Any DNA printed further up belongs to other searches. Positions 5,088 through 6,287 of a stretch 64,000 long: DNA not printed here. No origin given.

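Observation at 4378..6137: Orphan, translationally coupled pair of RimK-type ATP-grasp ligases on an A+T-rich islet next to ugd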

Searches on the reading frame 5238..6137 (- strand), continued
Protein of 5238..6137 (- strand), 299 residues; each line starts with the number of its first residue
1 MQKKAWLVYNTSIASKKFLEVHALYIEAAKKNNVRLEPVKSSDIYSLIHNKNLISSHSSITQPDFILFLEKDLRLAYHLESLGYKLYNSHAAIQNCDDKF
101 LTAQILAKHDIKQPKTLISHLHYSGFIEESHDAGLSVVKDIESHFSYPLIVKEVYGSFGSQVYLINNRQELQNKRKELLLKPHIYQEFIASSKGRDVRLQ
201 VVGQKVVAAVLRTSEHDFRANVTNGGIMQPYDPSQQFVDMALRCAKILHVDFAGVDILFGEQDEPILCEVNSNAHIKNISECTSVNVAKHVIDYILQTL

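Call 58: find_encoding_contigs(protein=P0278, flank=6000, max_places=2)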
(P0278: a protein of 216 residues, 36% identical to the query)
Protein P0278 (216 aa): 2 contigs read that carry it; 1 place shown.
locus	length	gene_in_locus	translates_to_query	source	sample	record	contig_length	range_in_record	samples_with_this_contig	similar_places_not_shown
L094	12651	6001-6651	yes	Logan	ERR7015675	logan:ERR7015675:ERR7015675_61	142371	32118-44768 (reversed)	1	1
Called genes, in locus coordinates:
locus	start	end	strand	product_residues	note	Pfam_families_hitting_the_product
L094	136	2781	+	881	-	PF00133:tRNA-synt_1, PF01406:tRNA-synt_1e (faint), PF09334:tRNA-synt_1g, PF13603:tRNA-synt_1_2, PF09334:tRNA-synt_1g, PF08264:Anticodon_1, PF10458:Val_tRNA-synt_C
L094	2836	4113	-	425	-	PF08245:Mur_ligase_M, PF02875:Mur_ligase_C, PF27239:FOL3_C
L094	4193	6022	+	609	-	-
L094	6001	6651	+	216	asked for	PF05013:FGase (weak)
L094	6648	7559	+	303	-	PF14397:ATPgrasp_ST (weak), PF02655:ATP-grasp_3, PF08443:RimK, PF02955:GSH-S_ATP (weak)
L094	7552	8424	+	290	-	PF08443:RimK, PF02955:GSH-S_ATP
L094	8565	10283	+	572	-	PF01590:GAF, PF13185:GAF_2, PF13492:GAF_3, PF00990:GGDEF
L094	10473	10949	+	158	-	-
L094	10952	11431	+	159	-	-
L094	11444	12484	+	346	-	-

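Call 59: find_encoding_contigs(protein=P0341, flank=6000, max_places=2)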
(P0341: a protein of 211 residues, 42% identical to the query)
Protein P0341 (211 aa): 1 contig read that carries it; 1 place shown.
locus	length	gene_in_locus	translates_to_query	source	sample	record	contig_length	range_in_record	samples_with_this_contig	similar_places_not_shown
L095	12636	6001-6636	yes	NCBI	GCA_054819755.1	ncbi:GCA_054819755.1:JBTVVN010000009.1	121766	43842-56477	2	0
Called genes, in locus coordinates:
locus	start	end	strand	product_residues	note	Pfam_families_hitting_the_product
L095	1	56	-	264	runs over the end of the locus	PF03193:RsgA_GTPase (faint), PF00005:ABC_tran, PF03215:Rad17 (weak), PF13304:AAA_21 (faint)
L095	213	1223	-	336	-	PF13379:NMT1_2, PF09084:NMT1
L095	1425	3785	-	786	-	PF04392:ABC_sub_bind, PF00512:HisKA, PF02518:HATPase_c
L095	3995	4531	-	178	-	-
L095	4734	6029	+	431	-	-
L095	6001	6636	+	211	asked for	-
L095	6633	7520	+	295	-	PF14397:ATPgrasp_ST (faint), PF08443:RimK, PF02955:GSH-S_ATP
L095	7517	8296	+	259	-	PF08443:RimK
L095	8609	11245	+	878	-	PF00133:tRNA-synt_1, PF01406:tRNA-synt_1e (faint), PF09334:tRNA-synt_1g, PF13603:tRNA-synt_1_2, PF09334:tRNA-synt_1g (weak), PF08264:Anticodon_1, PF10458:Val_tRNA-synt_C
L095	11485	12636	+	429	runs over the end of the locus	PF08245:Mur_ligase_M, PF02875:Mur_ligase_C, PF27239:FOL3_C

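Call 61: find_encoding_contigs(protein=P0004, flank=8000, max_places=2)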
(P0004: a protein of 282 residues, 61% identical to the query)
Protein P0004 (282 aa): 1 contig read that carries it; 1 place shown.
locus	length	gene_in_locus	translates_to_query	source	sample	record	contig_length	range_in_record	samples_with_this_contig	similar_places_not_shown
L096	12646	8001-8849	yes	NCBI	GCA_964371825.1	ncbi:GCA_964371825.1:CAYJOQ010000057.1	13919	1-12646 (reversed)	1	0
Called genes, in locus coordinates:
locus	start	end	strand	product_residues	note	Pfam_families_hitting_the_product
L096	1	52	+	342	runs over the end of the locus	-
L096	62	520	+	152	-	PF00588:SpoU_methylase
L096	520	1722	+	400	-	PF03186:CobD_Cbib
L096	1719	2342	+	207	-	PF01205:Impact_N, PF09186:DUF1949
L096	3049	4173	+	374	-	PF00158:Sigma54_activat, PF13191:AAA_16 (weak), PF14532:Sigma54_activ_2, PF07728:AAA_5, PF25601:AAA_lid_14, PF02954:HTH_8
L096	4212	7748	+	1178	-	PF14561:TPR_20 (faint), PF00515:TPR_1 (faint), PF07719:TPR_2 (faint), PF13174:TPR_6 (faint), PF13424:TPR_12 (faint), PF13428:TPR_14 (faint), PF13432:TPR_16 (faint), PF13525:YfiO (faint), +2 more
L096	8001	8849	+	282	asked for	PF14397:ATPgrasp_ST (faint), PF02655:ATP-grasp_3, PF08443:RimK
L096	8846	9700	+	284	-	PF02655:ATP-grasp_3 (faint), PF08443:RimK, PF02955:GSH-S_ATP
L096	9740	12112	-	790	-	PF02743:dCache_1, PF00512:HisKA, PF02518:HATPase_c, PF00072:Response_reg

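Call 62: find_encoding_contigs(protein=P0003, flank=8000, max_places=2)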
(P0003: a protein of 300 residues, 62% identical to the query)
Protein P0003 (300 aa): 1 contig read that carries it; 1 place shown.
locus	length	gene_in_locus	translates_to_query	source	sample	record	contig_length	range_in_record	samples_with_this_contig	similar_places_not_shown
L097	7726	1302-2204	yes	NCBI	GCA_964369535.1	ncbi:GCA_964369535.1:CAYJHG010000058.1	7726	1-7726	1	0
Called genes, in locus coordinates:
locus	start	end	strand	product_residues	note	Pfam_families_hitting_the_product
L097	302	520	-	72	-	-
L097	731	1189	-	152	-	PF08274:Zn_Ribbon_YjdM, PF03831:YjdM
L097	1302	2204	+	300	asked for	PF14397:ATPgrasp_ST (weak), PF02655:ATP-grasp_3, PF08443:RimK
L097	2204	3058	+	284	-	PF18030:Rimk_N (weak), PF08443:RimK, PF02955:GSH-S_ATP, PF05770:Ins134_P3_kin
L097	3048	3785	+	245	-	PF13489:Methyltransf_23 (weak), PF13847:Methyltransf_31, PF08241:Methyltransf_11, PF08242:Methyltransf_12, PF13649:Methyltransf_25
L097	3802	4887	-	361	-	PF04055:Radical_SAM, PF13186:SPASM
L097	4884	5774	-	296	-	-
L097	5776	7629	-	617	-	PF01963:TraB_PrgY_gumN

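Call 64: search_protein_families(library=ncbifam, proteins=[L092:8425-9759:+, L092:4136-6004:+, L092:6001-6654:+, L047:11763-13097:+, L092:6651-7544:+, L092:7549-8424:+], max_evalue=0.001)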
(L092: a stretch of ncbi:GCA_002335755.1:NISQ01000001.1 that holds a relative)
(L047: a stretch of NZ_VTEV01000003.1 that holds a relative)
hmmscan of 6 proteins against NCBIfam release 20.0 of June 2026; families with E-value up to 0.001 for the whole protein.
L092:8425-9759:+ (444 aa): 19 families
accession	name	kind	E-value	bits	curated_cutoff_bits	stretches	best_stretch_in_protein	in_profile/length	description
TIGR01499.1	folC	subfamily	2.8e-77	260.8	162.65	1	40-436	5-399/400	bifunctional protein FolC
NF047860.1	Tet-DihydfolSynFolCMyb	equivalog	5.4e-52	177.3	700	1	54-417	64-433/468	bifunctional tetrahydrofolate synthase/dihydrofolate synthase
NF008101.0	PRK10846.1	equivalog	3.9e-41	141.2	360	1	42-368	38-347/422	bifunctional tetrahydrofolate synthase/dihydrofolate synthase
TIGR01085.1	murE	subfamily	1.3e-17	63.9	257.3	2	124-377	127-393/472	UDP-N-acetylmuramyl-tripeptide synthetase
TIGR01143.1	murF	subfamily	1.9e-16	60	288.6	1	150-328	123-305/418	UDP-N-acetylmuramoyl-tripeptide--D-alanyl-D-alanine ligase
NF001126.0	PRK00139.1-4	equivalog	1.4e-14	53.6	373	2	141-375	160-401/486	UDP-N-acetylmuramoyl-L-alanyl-D-glutamate--2,6-diaminopimelate ligase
TIGR02068.2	cya_phycin_syn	equivalog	1.2e-11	43.3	850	1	55-88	481-514/862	cyanophycin synthetase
NF053646.1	pMurD1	equivalog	5.8e-11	41.7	610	1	150-388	162-397/465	pseudomurein biosynthesis peptide ligase pMurD1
NF010628.0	PRK14022.1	equivalog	1.2e-10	40.8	536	1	177-416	204-442/483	UDP-N-acetylmuramoyl-L-alanyl-D-glutamate--L-lysine ligase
NF001124.0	PRK00139.1-2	equivalog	1.1e-09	37.6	476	1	176-349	201-382/500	UDP-N-acetylmuramoyl-L-alanyl-D-glutamate--2,6-diaminopimelate ligase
NF008896.0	PRK11929.1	equivalog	2.5e-08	32.3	1023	1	151-328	654-842/965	bifunctional UDP-N-acetylmuramoyl-L-alanyl-D-glutamate--2,6-diaminopimelate ligase MurE/UDP-N-acetylmuramoyl-tripeptide--D-alanyl-D-alanine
TIGR01082.1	murC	equivalog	2.9e-08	33.2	335.1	0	175-289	169-287/449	UDP-N-acetylmuramate--L-alanine ligase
TIGR01087.1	murD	equivalog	3.6e-08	32.9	211.95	1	45-83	99-134/441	UDP-N-acetylmuramoyl-L-alanine--D-glutamate ligase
NF053647.1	pMurD2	equivalog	6.2e-08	31.9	550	0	54-82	100-128/405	pseudomurein biosynthesis peptide ligase pMurD2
NF010623.0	PRK14016.1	subfamily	1.4e-07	30.1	877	1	55-88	482-515/871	cyanophycin synthetase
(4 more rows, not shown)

L092:4136-6004:+ (622 aa): 0 families

L092:6001-6654:+ (217 aa): 0 families

L047:11763-13097:+ (444 aa): 23 families
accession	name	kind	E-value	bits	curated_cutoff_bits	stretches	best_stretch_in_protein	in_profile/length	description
TIGR01499.1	folC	subfamily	2.7e-72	244.3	162.65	1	38-435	4-399/400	bifunctional protein FolC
NF047860.1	Tet-DihydfolSynFolCMyb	equivalog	9.8e-58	196.2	700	1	51-392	62-406/468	bifunctional tetrahydrofolate synthase/dihydrofolate synthase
NF008101.0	PRK10846.1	equivalog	8.5e-43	146.7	360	1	40-372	37-352/422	bifunctional tetrahydrofolate synthase/dihydrofolate synthase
TIGR01085.1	murE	subfamily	1.4e-17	63.8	257.3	2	125-376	129-393/472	UDP-N-acetylmuramyl-tripeptide synthetase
NF001126.0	PRK00139.1-4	equivalog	1.2e-16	60.3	373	2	117-380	137-406/486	UDP-N-acetylmuramoyl-L-alanyl-D-glutamate--2,6-diaminopimelate ligase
TIGR01143.1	murF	subfamily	8.7e-16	57.9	288.6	1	149-327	123-305/418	UDP-N-acetylmuramoyl-tripeptide--D-alanyl-D-alanine ligase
TIGR02068.2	cya_phycin_syn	equivalog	3e-13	48.7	850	2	149-376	540-792/862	cyanophycin synthetase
NF010628.0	PRK14022.1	equivalog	1.9e-12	46.7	536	1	171-387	199-413/483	UDP-N-acetylmuramoyl-L-alanyl-D-glutamate--L-lysine ligase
NF001124.0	PRK00139.1-2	equivalog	1.3e-11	44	476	1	193-386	218-421/500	UDP-N-acetylmuramoyl-L-alanyl-D-glutamate--2,6-diaminopimelate ligase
NF053646.1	pMurD1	equivalog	2.9e-11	42.7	610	1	149-411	162-425/465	pseudomurein biosynthesis peptide ligase pMurD1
NF008896.0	PRK11929.1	equivalog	8.3e-10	37.1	1023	1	124-323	152-361/965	bifunctional UDP-N-acetylmuramoyl-L-alanyl-D-glutamate--2,6-diaminopimelate ligase MurE/UDP-N-acetylmuramoyl-tripeptide--D-alanyl-D-alanine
NF008041.0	PRK10773.1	equivalog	9.4e-09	34.5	551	1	153-327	153-335/453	UDP-N-acetylmuramoyl-tripeptide--D-alanyl-D-alanine ligase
NF053645.1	pMurC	equivalog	1e-08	34.3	560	0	239-374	288-423/492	pseudomurein biosynthesis peptide ligase pMurC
TIGR01082.1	murC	equivalog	2e-08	33.7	335.1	0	172-314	167-311/449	UDP-N-acetylmuramate--L-alanine ligase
NF010623.0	PRK14016.1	subfamily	6.9e-08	31.1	877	0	54-87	482-515/871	cyanophycin synthetase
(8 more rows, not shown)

L092:6651-7544:+ (297 aa): 30 families (the best 25 are shown)
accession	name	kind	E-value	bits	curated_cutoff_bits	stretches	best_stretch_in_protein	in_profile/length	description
TIGR00768.1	rimK_fam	subfamily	5.9e-66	222.7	143.4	1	26-290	16-275/276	RimK family alpha-L-glutamate ligase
TIGR02144.1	LysX_arch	equivalog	1.2e-41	142.6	275.6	1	73-295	60-279/281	lysine biosynthesis protein LysX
NF040720.1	MptN_Meth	equivalog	6.3e-38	130.5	350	1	80-291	81-290/291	tetrahydromethanopterin:alpha-L-glutamate ligase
NF007764.0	PRK10446.1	equivalog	6.4e-28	97.9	331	1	80-295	79-290/300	30S ribosomal protein S6--L-glutamate ligase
TIGR04443.1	F420_CofF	equivalog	1.3e-25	90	300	1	80-289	72-276/283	coenzyme gamma-F420-2:alpha-L-glutamate ligase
TIGR04356.1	grasp_GAK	hypoth_equivalog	2.5e-19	69.5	300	1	80-295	79-287/287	GAK system ATP-grasp enzyme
NF009402.0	PRK12767.1-1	equivalog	3e-13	49.3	218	1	88-268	103-274/329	carbamoyl phosphate synthase-like protein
NF003573.0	PRK05246.1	equivalog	1.1e-11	44.2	272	1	145-295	157-313/316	glutathione synthase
TIGR02068.2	cya_phycin_syn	equivalog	4.6e-11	41.4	850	1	94-210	207-316/862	cyanophycin synthetase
NF009110.0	PRK12458.1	subfamily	3.2e-10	39.5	408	1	85-241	120-277/349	glutathione synthetase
NF002563.0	PRK02186.1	subfamily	8e-10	37.6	625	1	83-186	91-189/890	argininosuccinate lyase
NF010623.0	PRK14016.1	subfamily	2.4e-09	35.9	877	1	94-210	206-317/871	cyanophycin synthetase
TIGR01380.1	glut_syn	equivalog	2.7e-09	36.5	299.05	1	146-291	157-308/312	glutathione synthase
NF009405.0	PRK12767.1-4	equivalog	1.6e-08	33.9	390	1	85-193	96-190/320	carbamoyl phosphate synthase-like protein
NF002378.0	PRK01372.1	subfamily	3.3e-08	32.6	243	1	80-268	79-269/305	D-alanine--D-alanine ligase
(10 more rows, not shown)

L092:7549-8424:+ (291 aa): 23 families
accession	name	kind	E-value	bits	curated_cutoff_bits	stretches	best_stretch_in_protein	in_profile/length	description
TIGR00768.1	rimK_fam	subfamily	1.2e-38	133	143.4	1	26-281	18-275/276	RimK family alpha-L-glutamate ligase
TIGR02144.1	LysX_arch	equivalog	6.3e-29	100.9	275.6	1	76-287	64-280/281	lysine biosynthesis protein LysX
NF040720.1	MptN_Meth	equivalog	1.2e-16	60.7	350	1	21-281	14-289/291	tetrahydromethanopterin:alpha-L-glutamate ligase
NF009402.0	PRK12767.1-1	equivalog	2.9e-10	39.5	218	1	88-179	104-195/329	carbamoyl phosphate synthase-like protein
NF007764.0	PRK10446.1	equivalog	5.8e-10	38.9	331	1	78-288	78-292/300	30S ribosomal protein S6--L-glutamate ligase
TIGR02068.2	cya_phycin_syn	equivalog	6.4e-09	34.4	850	1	93-199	207-314/862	cyanophycin synthetase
NF002378.0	PRK01372.1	subfamily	8.5e-08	31.2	243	1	80-216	80-219/305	D-alanine--D-alanine ligase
TIGR01205.1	D_ala_D_alaTIGR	subfamily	1.8e-07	30.4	245.65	1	81-265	87-291/318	D-alanine--D-alanine ligase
NF010623.0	PRK14016.1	subfamily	7e-07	27.8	877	1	93-199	208-315/871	cyanophycin synthetase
NF009405.0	PRK12767.1-4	equivalog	9.1e-07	28.2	390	1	94-174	107-182/320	carbamoyl phosphate synthase-like protein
NF053643.1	Ddl_archaea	equivalog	1.3e-06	27.6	500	1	81-167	87-172/367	putative pseudomurein biosynthesis ATP-grasp protein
TIGR04443.1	F420_CofF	equivalog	1.4e-06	27.6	300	1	97-245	90-243/283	coenzyme gamma-F420-2:alpha-L-glutamate ligase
NF009403.0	PRK12767.1-2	equivalog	1.5e-06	27.7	286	1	93-169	101-178/342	carbamoyl phosphate synthase-like protein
TIGR04356.1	grasp_GAK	hypoth_equivalog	4.3e-06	26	300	1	80-286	80-287/287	GAK system ATP-grasp enzyme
NF009406.0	PRK12767.1-5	equivalog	4.6e-06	25.9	271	1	90-258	104-268/327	carbamoyl phosphate synthase-like protein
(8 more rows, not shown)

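Call 65: search_protein_families(library=pfam, proteins=[L092:8425-9759:+, L092:4136-6004:+, L092:6001-6654:+, L094:6001-6651:+, L094:4193-6022:+], max_evalue=0.1)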
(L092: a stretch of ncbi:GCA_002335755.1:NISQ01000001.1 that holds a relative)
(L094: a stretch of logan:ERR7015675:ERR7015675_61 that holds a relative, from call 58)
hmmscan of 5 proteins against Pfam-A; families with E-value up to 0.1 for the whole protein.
L092:8425-9759:+ (444 aa): 4 families
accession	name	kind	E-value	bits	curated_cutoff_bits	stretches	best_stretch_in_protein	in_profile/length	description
PF08245.18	Mur_ligase_M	-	4.7e-19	69.6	24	1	58-285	1-199/200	Mur ligase middle domain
PF02875.26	Mur_ligase_C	-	1.5e-06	29.5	28.4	1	310-418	1-117/127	Mur ligase, glutamate ligase domain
PF16805.11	Trans_coact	-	0.06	13.6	25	0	110-131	28-49/73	Phage late-transcription coactivator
PF03853.21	YjeF_N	-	0.063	13.7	24.9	0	49-96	22-69/169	YjeF-related protein N-terminus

L092:4136-6004:+ (622 aa): 1 family
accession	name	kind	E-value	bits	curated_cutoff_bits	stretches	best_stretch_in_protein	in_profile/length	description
PF02359.24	CDC48_N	-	1.7e-07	31.8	35.1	1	462-511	2-50/85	Cell division protein 48 (CDC48), N-terminal domain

L092:6001-6654:+ (217 aa): 2 families
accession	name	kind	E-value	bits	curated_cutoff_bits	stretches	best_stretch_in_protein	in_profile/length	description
PF05013.17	FGase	-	0.032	14.8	28.9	0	107-190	132-217/219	N-formylglutamate amidohydrolase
PF06296.18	RelE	-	0.058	14.1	27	0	48-102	50-102/120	RelE toxin of RelE / RelB toxin-antitoxin system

L094:6001-6651:+ (216 aa): 1 family
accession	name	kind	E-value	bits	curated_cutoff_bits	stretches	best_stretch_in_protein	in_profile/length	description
PF05013.17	FGase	-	2.7e-08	34.7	28.9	1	89-188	112-217/219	N-formylglutamate amidohydrolase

L094:4193-6022:+ (609 aa): 2 families
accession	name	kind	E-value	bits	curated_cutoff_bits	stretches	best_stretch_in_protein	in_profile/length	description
PF01568.27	Molydop_binding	-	0.011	16.2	26.8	0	454-491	28-64/110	Molydopterin dinucleotide binding domain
PF02359.24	CDC48_N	-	0.028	15.1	35.1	0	444-484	2-42/85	Cell division protein 48 (CDC48), N-terminal domain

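Call 76: predict_structure(alignment_id=A1)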
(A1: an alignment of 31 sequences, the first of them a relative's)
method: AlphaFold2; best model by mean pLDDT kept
length: 299 residues; sequences in the alignment: 31
mean_pLDDT: 90.7   pTM: 0.89
mean pLDDT of the five models: 90.7, 90.7, 89.8, 89.1, 88.7
residues with pLDDT >= 90: 210; 70-90: 76; 50-70: 13; < 50: 0
segments of 3 or more residues with pLDDT < 50: none
pLDDT, mean of each block of 10 residues (from residue 1): 91 82 93 94 86 70 91 91 95 94 97 95 74 91 97 80 95 93 95 96 97 89 85 98 98 96 96 76 92 96
secondary structure, 60 per line:
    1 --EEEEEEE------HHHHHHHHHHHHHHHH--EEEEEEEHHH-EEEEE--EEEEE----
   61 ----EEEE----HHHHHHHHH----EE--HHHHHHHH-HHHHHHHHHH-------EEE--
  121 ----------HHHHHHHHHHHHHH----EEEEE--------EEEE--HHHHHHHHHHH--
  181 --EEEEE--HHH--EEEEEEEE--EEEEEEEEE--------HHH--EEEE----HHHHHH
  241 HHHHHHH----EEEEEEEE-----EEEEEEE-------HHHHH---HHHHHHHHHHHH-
elements in order: E3-9 H16-31 E34-40 E45-49 E52-56 E65-68 H73-81 H90-97 H99-108 E116-118 H131-144 E149-153 E162-165 H168-178 E183-187 E195-202 E205-213 E227-230 H235-247 E252-259 E265-271 H279-283 H287-298

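Call 80: fold_search(model_id=the predicted structure, library=pdb)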
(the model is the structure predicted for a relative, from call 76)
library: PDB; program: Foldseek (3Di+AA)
matches with E <= 10: 1548; with E <= 0.001: 595
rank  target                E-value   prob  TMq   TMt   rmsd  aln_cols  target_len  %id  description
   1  5zct_A                1.7e-24  1.00  0.81  0.82   3.3       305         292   26  The crystal structure of the poly-alpha-L-glutamate peptides synthetase RimK at 2.05 angstrom resolution. (released 2018-07-25)
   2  5zct_C                1.7e-24  1.00  0.80  0.83   3.5       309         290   26  The crystal structure of the poly-alpha-L-glutamate peptides synthetase RimK at 2.05 angstrom resolution. (released 2018-07-25)
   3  7qys_L                6.2e-24  1.00  0.80  0.81   3.5       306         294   24  Crystal structure of RimK from Pseudomonas syringae DC3000 (released 2022-10-05)
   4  5zk6                  8.4e-24  1.00  0.80  0.82   3.7       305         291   25  Crystal structure of RimK complexed with RpsF (released 2019-03-27)
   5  7qys_D                1.2e-23  1.00  0.81  0.83   3.4       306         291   24  Crystal structure of RimK from Pseudomonas syringae DC3000 (released 2022-10-05)
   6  7qys_A                1.4e-23  1.00  0.82  0.84   3.2       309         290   24  Crystal structure of RimK from Pseudomonas syringae DC3000 (released 2022-10-05)
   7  7qys_E                2.2e-23  1.00  0.81  0.83   3.3       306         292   24  Crystal structure of RimK from Pseudomonas syringae DC3000 (released 2022-10-05)
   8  4iwx                  3.8e-23  1.00  0.82  0.83   3.2       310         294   24  Rimk structure at 2.85A (released 2013-05-08)
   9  7qyr_E                4.3e-23  1.00  0.81  0.83   3.5       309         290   23  Crystal structure of RimK from Pseudomonas aeruginosa PAO1 (released 2022-10-05)
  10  7qyr_G                4.8e-23  1.00  0.80  0.83   3.5       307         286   22  Crystal structure of RimK from Pseudomonas aeruginosa PAO1 (released 2022-10-05)
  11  7qyr_A                5.1e-23  1.00  0.81  0.82   3.3       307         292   22  Crystal structure of RimK from Pseudomonas aeruginosa PAO1 (released 2022-10-05)
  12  3vpb_A                5.4e-23  1.00  0.78  0.83   3.3       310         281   24  ArgX from Sulfolobus tokodaii complexed with LysW/Glu/ADP/Mg/Zn/Sulfate (released 2013-02-27)
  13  7qyr_D                6.1e-23  1.00  0.82  0.83   3.2       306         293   22  Crystal structure of RimK from Pseudomonas aeruginosa PAO1 (released 2022-10-05)
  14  7qys_J                1.1e-22  1.00  0.78  0.82   3.5       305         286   23  Crystal structure of RimK from Pseudomonas syringae DC3000 (released 2022-10-05)
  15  7qys_F                1.6e-22  1.00  0.80  0.83   3.3       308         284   23  Crystal structure of RimK from Pseudomonas syringae DC3000 (released 2022-10-05)
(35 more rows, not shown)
